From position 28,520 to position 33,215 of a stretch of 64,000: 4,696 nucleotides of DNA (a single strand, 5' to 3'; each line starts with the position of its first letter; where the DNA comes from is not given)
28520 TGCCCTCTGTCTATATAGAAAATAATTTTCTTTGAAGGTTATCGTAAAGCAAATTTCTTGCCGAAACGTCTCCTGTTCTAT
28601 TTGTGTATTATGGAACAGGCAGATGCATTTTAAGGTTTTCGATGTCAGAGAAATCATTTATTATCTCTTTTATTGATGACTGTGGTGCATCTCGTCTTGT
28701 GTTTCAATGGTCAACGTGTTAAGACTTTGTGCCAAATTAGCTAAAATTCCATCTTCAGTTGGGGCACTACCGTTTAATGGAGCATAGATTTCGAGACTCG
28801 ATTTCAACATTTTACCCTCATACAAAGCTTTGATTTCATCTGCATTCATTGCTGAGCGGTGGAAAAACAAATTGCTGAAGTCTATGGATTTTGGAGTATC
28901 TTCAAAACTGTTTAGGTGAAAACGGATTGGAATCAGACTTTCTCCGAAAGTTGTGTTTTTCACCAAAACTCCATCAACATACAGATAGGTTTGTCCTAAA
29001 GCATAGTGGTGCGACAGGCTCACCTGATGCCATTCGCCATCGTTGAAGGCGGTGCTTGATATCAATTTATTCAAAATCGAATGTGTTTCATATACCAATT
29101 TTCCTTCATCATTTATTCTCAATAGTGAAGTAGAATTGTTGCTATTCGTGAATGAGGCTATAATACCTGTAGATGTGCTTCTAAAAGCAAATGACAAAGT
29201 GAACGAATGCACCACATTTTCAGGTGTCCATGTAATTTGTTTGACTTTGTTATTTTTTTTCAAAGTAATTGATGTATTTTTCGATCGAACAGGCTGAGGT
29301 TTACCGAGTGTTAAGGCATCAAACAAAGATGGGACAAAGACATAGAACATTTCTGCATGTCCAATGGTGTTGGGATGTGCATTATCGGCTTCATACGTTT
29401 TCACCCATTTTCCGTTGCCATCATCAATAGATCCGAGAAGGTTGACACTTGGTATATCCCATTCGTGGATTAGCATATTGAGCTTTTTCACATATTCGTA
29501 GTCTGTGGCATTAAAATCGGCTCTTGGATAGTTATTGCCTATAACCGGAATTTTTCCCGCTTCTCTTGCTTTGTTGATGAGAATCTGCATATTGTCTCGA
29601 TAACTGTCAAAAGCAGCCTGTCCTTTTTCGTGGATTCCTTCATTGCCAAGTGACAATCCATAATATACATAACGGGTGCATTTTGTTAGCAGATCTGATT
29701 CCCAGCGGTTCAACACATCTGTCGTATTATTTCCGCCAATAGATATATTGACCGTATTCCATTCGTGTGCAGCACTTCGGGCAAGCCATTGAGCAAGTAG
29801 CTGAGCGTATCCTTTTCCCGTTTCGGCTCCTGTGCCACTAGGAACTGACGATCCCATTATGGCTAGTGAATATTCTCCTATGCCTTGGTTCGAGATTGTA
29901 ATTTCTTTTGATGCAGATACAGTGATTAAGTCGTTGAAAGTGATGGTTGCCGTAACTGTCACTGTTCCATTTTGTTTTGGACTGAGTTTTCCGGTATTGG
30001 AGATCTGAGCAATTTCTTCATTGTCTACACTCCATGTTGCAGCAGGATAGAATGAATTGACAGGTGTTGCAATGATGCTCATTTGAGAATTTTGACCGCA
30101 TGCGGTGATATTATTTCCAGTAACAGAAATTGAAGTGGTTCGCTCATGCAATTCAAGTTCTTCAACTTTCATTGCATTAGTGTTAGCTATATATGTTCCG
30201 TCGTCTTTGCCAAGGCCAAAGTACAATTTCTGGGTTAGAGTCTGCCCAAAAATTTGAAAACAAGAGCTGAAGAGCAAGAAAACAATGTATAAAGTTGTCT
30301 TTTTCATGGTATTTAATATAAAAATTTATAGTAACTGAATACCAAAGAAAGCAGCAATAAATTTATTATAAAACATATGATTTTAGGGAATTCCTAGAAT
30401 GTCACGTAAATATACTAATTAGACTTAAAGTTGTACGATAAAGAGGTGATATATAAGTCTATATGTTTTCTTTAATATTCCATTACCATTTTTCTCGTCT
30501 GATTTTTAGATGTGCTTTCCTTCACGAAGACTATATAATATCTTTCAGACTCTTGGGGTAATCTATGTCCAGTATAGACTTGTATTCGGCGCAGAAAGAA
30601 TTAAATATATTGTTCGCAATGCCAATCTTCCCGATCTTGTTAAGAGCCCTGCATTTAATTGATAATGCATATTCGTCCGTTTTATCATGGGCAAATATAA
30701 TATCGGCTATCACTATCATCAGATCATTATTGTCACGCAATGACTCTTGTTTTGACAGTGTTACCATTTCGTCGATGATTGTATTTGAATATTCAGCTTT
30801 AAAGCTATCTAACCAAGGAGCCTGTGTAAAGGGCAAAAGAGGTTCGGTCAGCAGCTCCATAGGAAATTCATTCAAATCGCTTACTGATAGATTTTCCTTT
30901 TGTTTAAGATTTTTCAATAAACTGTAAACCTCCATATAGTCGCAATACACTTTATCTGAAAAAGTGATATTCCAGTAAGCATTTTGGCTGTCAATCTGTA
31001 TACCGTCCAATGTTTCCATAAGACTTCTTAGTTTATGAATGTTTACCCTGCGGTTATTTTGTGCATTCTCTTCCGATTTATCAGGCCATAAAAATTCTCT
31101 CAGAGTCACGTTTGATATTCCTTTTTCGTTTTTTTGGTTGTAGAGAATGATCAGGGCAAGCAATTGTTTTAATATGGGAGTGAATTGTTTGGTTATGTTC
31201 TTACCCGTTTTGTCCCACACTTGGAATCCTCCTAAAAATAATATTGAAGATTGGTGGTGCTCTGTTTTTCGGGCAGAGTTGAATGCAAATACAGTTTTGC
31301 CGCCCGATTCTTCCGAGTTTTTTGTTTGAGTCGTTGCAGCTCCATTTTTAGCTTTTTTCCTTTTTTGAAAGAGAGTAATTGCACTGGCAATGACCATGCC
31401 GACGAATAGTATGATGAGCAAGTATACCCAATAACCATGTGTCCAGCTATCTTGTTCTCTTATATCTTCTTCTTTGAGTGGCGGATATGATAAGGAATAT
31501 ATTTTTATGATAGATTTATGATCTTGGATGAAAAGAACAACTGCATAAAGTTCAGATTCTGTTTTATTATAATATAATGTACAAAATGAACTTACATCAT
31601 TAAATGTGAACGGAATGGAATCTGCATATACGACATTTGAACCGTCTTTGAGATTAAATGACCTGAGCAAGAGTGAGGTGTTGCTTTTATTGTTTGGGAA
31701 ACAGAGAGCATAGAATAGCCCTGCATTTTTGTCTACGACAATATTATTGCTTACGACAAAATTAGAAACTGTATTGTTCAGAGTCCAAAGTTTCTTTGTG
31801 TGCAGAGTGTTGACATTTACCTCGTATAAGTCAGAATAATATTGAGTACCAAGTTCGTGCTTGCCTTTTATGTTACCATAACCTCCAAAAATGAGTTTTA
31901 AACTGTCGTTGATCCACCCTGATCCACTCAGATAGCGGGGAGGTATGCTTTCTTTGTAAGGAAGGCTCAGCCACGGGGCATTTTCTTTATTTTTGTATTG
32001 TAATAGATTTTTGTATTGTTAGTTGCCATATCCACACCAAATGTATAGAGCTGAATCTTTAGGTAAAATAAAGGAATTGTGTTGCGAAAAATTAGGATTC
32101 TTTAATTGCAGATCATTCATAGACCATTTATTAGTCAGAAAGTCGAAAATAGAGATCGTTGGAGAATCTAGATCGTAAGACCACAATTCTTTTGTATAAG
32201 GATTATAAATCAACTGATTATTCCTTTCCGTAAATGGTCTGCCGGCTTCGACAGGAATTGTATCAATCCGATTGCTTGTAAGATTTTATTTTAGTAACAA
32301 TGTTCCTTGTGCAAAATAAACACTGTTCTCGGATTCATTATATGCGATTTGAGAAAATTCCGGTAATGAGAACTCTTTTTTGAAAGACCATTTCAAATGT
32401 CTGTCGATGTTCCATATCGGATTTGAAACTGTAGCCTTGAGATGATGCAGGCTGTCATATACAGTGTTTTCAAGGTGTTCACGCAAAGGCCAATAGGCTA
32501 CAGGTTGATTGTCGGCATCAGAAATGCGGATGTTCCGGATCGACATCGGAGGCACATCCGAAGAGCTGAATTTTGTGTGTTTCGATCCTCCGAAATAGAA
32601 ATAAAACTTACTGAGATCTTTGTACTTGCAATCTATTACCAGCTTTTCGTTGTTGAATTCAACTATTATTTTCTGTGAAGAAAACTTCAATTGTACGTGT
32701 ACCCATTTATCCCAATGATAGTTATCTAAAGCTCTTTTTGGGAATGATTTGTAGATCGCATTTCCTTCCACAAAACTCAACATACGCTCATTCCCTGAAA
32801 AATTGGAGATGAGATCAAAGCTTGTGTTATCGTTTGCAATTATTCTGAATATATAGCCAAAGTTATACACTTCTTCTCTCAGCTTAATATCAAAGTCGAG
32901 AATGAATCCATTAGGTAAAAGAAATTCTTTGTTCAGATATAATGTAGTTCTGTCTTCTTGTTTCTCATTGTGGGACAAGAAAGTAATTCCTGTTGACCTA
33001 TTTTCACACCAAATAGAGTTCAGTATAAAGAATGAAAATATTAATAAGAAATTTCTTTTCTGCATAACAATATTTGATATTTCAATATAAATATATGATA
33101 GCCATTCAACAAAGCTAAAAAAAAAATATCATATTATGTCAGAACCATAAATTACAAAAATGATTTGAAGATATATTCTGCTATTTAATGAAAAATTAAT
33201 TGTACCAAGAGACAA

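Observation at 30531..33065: One 845-codon frame for an unusual LamG-Kelch-TM-SARP-like regulator, broken only by two in-frame TAA codons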

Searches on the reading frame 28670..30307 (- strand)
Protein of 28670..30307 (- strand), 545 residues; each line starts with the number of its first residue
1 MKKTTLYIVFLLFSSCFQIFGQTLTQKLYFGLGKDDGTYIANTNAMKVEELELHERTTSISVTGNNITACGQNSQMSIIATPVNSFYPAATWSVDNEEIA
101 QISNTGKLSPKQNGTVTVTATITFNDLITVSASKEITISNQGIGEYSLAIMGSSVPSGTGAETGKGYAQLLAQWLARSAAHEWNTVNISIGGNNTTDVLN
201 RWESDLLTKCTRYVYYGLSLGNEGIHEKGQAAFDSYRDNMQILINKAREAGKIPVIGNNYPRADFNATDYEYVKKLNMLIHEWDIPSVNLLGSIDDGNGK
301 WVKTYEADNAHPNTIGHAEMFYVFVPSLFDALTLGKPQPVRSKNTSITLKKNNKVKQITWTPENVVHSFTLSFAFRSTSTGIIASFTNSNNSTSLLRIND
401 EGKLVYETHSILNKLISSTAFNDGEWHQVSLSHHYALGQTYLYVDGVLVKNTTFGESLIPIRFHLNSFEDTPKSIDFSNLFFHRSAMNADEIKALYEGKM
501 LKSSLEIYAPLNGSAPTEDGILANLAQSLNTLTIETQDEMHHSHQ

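Call 12: search_protein_families(library=pfam, max_evalue=0.00001, proteins=[window:28670-30307:-])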
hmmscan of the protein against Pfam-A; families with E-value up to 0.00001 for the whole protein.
window:28670-30307:- (545 aa): 3 families
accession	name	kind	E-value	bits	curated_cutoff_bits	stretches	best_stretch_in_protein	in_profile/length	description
PF13472.12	Lipase_GDSL_2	-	4.1e-11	44.1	32.9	1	151-318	2-177/178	GDSL-like Lipase/Acylhydrolase family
PF02368.24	Big_2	-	1.1e-06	28.9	22.8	1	57-121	2-67/79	Bacterial Ig-like domain (group 2)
PF13385.13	Laminin_G_3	-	2.5e-06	28.1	27.6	1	364-457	13-110/151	Concanavalin A-like lectin/glucanases superfamily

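Call 17: find_encoding_contigs(protein=window:28670-30307:-, flank=6000, max_places=10)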
Protein window:28670-30307:- (545 aa): 1 contig read that carries it; 1 place shown.
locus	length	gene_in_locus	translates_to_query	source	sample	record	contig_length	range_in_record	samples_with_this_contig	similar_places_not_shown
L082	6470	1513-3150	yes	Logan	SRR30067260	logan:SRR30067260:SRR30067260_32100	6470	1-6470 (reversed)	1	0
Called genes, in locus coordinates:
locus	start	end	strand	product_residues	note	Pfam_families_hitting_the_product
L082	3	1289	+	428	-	?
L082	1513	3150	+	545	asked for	PF02210:Laminin_G_2 (faint), PF02368:Big_2 (weak), PF13472:Lipase_GDSL_2, PF13385:Laminin_G_3 (weak)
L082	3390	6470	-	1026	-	?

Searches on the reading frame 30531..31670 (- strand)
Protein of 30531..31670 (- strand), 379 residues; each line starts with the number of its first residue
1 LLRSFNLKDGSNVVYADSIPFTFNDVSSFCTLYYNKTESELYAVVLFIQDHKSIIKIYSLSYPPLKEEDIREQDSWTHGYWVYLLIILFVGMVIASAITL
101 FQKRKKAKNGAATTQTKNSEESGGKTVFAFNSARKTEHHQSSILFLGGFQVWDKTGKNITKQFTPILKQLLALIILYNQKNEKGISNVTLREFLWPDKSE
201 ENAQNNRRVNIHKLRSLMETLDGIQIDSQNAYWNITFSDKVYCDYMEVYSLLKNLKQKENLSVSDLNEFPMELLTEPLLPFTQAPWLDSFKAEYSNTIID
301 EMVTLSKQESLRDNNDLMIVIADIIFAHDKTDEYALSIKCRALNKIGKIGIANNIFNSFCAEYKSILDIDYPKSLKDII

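Call 18: find_encoding_contigs(protein=window:30531-31670:-, flank=6000, max_places=10)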
Protein window:30531-31670:- (379 aa): no gene with exactly this product is on record in the collection.

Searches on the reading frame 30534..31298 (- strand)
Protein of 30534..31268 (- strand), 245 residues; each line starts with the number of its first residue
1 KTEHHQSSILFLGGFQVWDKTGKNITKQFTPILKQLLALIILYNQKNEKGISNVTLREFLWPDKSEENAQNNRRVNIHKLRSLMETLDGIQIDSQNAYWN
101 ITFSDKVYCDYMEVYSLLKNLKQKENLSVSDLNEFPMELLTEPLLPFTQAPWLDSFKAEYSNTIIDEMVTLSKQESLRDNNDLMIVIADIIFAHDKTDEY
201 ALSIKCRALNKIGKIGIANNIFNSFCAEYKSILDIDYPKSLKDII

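Call 48: predict_structure(alignment_id=A2)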
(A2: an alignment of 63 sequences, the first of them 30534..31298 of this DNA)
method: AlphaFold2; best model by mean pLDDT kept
length: 255 residues; sequences in the alignment: 63
mean_pLDDT: 91.6   pTM: 0.86
mean pLDDT of the five models: 91.6, 90.9, 90.6, 90.5, 90.2
residues with pLDDT >= 90: 210; 70-90: 32; 50-70: 3; < 50: 10
segments of 3 or more residues with pLDDT < 50: 1-10
pLDDT, mean of each block of 10 residues (from residue 1): 36 80 96 97 97 95 96 96 97 95 93 94 92 82 85 94 96 96 91 96 96 98 97 97 96 95
secondary structure, 60 per line:
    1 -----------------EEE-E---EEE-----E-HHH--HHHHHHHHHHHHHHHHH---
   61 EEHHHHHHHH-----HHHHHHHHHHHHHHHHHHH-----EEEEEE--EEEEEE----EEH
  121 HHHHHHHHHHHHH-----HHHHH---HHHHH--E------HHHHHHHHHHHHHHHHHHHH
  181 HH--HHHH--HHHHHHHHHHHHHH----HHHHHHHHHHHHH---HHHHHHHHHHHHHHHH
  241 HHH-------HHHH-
elements in order: E18-20 E26-28 H41-57 H63-70 H76-94 E100-105 E108-113 H120-133 H139-143 H147-151 H161-182 H185-188 H191-204 H209-221 H225-243 H251-254

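Call 51: fold_search(model_id=the predicted structure, library=pdb)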
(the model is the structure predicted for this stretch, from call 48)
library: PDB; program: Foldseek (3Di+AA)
matches with E <= 10: 635; with E <= 0.001: 4
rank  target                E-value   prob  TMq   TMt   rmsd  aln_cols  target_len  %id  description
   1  8hvr_I                3.9e-06  1.00  0.59  0.59   5.7       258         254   16  Cryo-EM structure of AfsR-dependent transcription activation complex with afsS promoter (released 2023-12-27)
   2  8k60_J                2.3e-05  1.00  0.57  0.58   5.7       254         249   14  Cryo-EM structure of Streptomyces coelicolor transcription initiation complex with the global transcription factor Afs (released 2024-07-31)
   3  8k60_I                4.4e-05  1.00  0.59  0.59   5.5       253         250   14  Cryo-EM structure of Streptomyces coelicolor transcription initiation complex with the global transcription factor Afs (released 2024-07-31)
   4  2fez                  2.5e-04  1.00  0.60  0.43   5.5       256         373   13  Mycobacterium tuberculosis EmbR (released 2006-01-24)
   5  2ff4_A                1.2e-03  1.00  0.59  0.42   5.7       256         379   13  Mycobacterium tuberculosis EmbR in complex with low affinity phosphopeptide (released 2006-01-24)
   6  2ff4_B                1.6e-03  1.00  0.60  0.43   5.5       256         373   13  Mycobacterium tuberculosis EmbR in complex with low affinity phosphopeptide (released 2006-01-24)
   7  3w6j_B                1.1e-01  0.96  0.23  0.34   6.7       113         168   17  Crystal structure of ScpAB core complex (released 2013-04-24)
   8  3w6k_E                1.4e-01  0.97  0.23  0.62   4.9        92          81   20  Crystal structure of dimer of ScpB N-terminal domain complexed with ScpA peptide (released 2013-04-24)
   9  5fzq_B                1.9e-01  0.82  0.22  0.46   7.7       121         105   12  Designed TPR Protein M4N (released 2016-10-12)
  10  6scb_B                2.2e-01  0.66  0.22  0.37  11.7       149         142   11  Crystal structure of a shortened IpgC variant with two bound Magnesium and two bound Chlorine atoms each (released 2020-09-09)
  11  5fzr_A                3.2e-01  0.77  0.24  0.48   7.3       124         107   12  Designed TPR Protein M4N delta C (CF I) (released 2016-10-12)
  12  4aez_C                3.4e-01  0.25  0.22  0.25  15.8       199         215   11  Crystal Structure of Mitotic Checkpoint Complex (released 2012-03-21)
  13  5che_E                4.5e-01  0.51  0.23  0.41   6.7       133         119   16  Crystal structure of Arabidopsis glutamyl-tRNA reductase in complex with its regulatory proteins (released 2016-02-03)
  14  6ar3_A                5.0e-01  0.05  0.12  0.08  16.6       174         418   12  Structure of a Thermostable Group II Intron Reverse Transcriptase with Template-Primer and Its Functional and Evolutio (released 2017-11-29)
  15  2if4                  5.3e-01  0.57  0.25  0.24   6.8       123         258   13  Crystal structure of a multi-domain immunophilin from Arabidopsis thaliana (released 2006-10-31)
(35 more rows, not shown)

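Call 89: search_protein_representatives(protein=window:30534-31268:-)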
Query: 245 residues. Proteins with E-value up to 0.001 (for the whole library): 1240; up to 1e-10: 1050; up to 1e-30: 423. The best 150 are listed.
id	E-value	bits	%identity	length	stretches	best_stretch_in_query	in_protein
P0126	2.1e-158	541.5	100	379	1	1-245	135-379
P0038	5.3e-90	317.6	57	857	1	4-243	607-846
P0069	4.6e-84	298.2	55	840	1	5-245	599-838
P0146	7.6e-70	251.7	50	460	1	7-245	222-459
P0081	4.6e-68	245.9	49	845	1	6-245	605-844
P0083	1.9e-64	234.0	48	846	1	3-245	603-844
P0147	1.6e-56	208.1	50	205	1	33-245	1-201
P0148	1.7e-56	208.0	43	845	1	8-240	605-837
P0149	4.9e-56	206.5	45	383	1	6-245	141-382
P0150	6.2e-56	206.2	42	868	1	5-244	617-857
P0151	4.0e-55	203.5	43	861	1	6-245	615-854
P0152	9.7e-55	202.3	46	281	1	4-242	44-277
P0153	2.1e-54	201.1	42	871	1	5-244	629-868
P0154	6.6e-54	199.5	41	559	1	5-237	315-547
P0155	8.3e-54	199.2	44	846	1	7-244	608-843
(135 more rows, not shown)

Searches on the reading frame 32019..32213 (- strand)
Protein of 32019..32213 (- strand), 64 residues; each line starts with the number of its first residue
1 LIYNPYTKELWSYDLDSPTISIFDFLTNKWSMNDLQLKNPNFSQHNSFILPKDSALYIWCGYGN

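Call 23: find_encoding_contigs(protein=window:32019-32213:-, flank=3000, max_places=10)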
Protein window:32019-32213:- (64 aa): no gene with exactly this product is on record in the collection.

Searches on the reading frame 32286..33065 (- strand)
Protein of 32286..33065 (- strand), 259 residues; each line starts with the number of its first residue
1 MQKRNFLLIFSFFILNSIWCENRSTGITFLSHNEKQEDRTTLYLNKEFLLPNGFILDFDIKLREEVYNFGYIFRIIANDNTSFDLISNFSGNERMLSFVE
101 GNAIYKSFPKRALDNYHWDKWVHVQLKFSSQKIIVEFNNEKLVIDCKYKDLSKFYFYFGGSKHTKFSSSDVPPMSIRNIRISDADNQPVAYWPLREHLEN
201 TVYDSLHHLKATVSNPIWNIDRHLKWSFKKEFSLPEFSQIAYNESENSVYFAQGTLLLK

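Call 8: find_encoding_contigs(protein=window:32286-33065:-, flank=6000, max_places=10)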
Protein window:32286-33065:- (259 aa): no gene with exactly this product is on record in the collection.
